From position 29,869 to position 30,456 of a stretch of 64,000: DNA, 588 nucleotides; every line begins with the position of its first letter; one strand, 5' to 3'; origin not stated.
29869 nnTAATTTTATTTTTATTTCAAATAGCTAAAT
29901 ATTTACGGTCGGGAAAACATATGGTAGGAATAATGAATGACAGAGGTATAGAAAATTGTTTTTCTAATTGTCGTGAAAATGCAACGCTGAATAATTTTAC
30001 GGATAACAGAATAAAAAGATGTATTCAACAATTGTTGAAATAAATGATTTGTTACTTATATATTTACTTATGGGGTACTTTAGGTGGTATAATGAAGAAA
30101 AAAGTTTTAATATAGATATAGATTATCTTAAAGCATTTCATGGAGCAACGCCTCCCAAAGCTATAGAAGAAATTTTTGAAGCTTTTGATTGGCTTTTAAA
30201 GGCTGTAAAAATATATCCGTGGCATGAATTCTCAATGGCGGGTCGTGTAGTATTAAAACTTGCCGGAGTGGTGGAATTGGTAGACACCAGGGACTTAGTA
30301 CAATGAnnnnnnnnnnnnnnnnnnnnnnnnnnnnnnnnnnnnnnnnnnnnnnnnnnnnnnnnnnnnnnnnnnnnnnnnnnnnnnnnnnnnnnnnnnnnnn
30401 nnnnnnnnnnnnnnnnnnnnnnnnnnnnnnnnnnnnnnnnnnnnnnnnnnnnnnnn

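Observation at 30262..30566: Phage tRNA-Leu(UAA) gene interrupted by a group I intron in the anticodon loop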

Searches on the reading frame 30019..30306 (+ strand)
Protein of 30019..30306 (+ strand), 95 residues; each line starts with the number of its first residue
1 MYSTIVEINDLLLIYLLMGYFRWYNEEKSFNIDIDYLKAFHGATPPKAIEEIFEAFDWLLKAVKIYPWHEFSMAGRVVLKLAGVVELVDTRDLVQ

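Call 90: search_protein_families(library=phrogs, proteins=[window:30019-30306:+], max_evalue=0.001)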
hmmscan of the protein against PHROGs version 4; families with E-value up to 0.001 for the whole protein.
window:30019-30306:+ (95 aa): 0 families
